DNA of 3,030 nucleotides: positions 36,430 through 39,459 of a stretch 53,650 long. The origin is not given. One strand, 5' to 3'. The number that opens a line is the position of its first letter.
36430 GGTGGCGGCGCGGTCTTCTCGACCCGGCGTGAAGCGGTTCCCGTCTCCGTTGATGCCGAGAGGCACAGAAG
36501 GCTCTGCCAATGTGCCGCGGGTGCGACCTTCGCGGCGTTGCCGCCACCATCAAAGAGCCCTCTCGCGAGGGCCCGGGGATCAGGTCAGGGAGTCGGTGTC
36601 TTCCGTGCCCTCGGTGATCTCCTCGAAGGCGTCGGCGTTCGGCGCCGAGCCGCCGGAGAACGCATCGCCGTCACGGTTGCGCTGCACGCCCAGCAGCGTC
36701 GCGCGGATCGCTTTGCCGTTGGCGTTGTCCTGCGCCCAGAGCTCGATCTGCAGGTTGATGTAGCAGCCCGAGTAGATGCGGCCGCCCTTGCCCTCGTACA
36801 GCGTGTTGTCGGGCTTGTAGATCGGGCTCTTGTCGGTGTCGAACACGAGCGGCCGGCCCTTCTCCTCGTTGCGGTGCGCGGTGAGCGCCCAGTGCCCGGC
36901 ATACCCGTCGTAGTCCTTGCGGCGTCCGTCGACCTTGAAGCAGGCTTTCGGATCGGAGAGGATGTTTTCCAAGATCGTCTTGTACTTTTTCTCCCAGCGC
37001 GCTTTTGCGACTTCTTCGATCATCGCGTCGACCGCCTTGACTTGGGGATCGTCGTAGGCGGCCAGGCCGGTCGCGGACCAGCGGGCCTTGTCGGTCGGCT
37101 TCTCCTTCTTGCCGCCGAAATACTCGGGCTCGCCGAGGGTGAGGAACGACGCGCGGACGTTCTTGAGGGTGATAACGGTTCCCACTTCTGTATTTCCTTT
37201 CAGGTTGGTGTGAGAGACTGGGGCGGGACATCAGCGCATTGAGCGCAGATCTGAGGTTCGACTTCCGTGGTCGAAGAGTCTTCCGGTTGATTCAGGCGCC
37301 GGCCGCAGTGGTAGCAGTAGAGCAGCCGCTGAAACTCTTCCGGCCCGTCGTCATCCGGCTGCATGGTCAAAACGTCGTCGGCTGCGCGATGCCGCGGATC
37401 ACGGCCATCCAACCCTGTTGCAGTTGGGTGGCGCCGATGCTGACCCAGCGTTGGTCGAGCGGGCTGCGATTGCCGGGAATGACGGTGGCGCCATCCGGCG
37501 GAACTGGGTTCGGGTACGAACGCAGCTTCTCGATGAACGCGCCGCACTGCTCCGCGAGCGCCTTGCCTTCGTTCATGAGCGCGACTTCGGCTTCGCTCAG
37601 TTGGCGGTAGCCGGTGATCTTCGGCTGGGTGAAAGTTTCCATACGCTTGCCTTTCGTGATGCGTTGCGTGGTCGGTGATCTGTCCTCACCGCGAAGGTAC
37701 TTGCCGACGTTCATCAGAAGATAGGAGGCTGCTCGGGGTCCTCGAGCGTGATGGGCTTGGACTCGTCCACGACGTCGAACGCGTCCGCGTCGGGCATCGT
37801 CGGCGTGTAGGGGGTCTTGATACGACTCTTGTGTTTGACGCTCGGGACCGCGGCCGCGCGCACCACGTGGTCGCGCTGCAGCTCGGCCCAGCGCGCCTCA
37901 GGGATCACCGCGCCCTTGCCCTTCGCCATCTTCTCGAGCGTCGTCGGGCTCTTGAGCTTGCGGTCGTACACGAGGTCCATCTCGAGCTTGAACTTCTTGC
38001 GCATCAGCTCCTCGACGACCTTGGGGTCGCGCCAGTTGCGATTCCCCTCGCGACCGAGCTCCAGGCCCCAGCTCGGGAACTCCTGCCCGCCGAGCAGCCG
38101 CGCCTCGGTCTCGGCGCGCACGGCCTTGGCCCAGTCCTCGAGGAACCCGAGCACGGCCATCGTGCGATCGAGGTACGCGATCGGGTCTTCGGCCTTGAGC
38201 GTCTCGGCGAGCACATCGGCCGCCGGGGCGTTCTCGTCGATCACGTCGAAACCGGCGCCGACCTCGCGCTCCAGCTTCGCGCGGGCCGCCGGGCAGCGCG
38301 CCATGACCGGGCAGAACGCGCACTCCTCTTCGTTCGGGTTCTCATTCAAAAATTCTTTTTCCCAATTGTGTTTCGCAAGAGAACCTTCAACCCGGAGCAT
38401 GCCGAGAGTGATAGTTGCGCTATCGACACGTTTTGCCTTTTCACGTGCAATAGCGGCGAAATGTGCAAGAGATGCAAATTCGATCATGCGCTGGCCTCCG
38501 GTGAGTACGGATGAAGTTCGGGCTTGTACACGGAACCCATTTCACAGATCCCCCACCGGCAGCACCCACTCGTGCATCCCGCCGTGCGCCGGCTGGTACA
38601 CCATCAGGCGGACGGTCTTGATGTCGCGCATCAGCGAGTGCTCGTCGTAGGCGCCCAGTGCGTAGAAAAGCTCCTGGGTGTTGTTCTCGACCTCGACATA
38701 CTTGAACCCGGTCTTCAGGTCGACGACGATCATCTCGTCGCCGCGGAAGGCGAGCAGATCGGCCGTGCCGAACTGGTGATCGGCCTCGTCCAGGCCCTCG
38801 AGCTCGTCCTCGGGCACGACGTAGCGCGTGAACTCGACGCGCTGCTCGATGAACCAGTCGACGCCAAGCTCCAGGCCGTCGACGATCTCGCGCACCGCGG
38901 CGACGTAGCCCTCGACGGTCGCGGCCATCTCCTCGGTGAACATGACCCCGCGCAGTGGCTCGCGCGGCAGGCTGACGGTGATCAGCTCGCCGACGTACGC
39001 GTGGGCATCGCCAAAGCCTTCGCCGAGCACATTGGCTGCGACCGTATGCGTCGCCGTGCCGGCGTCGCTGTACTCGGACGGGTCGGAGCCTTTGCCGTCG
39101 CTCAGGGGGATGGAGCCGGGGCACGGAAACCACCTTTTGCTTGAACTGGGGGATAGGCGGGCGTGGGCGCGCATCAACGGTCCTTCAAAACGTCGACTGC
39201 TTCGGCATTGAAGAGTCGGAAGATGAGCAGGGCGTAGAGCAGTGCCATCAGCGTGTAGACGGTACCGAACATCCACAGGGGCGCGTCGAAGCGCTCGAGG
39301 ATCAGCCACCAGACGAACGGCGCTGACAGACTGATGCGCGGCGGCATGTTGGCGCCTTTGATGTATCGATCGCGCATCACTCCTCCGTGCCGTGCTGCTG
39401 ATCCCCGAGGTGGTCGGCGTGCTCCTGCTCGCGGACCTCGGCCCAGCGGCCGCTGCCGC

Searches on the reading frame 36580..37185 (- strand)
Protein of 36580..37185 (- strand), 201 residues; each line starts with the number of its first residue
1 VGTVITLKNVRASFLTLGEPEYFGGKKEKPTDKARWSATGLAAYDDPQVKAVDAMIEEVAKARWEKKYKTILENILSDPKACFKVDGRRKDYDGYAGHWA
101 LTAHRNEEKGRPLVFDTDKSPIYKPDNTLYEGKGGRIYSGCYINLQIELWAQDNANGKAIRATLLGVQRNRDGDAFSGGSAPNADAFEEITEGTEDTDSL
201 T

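Call 20: search_protein_families(library=phrogs, proteins=[window:36580-37185:-], max_evalue=0.001)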
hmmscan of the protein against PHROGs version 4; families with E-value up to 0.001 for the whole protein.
window:36580-37185:- (201 aa): 1 family
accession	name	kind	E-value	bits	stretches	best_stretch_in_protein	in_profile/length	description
phrog_112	-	DNA, RNA and nucleotide metabolism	3.9e-34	119.5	1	1-198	18-202/265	Gp2.5-like ssDNA binding protein and ssDNA annealing protein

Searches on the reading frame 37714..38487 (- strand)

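Call 20: search_protein_families(library=phrogs, proteins=[window:37714-38487:-], max_evalue=0.001)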
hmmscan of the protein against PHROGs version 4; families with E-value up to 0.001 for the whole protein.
window:37714-38487:- (257 aa): 1 family
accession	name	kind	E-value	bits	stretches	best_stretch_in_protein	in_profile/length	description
phrog_69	-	DNA, RNA and nucleotide metabolism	1.7e-23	84.4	1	37-246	297-482/501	exonuclease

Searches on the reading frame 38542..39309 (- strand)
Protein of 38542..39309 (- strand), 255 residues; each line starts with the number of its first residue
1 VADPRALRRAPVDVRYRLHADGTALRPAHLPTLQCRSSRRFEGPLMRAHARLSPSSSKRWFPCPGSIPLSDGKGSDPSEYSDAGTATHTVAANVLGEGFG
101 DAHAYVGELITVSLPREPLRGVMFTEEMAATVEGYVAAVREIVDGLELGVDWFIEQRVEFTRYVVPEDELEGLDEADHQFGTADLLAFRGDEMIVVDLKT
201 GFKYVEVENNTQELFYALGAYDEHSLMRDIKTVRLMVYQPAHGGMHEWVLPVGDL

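Call 20: search_protein_families(library=phrogs, proteins=[window:38542-39309:-], max_evalue=0.001)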
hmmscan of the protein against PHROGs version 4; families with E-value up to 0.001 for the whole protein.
window:38542-39309:- (255 aa): 2 families
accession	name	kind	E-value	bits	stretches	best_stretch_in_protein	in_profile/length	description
phrog_69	-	DNA, RNA and nucleotide metabolism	5.4e-45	155.3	1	46-255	84-283/501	exonuclease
phrog_3953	-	DNA, RNA and nucleotide metabolism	9.7e-18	65.5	1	45-244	9-154/186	exonuclease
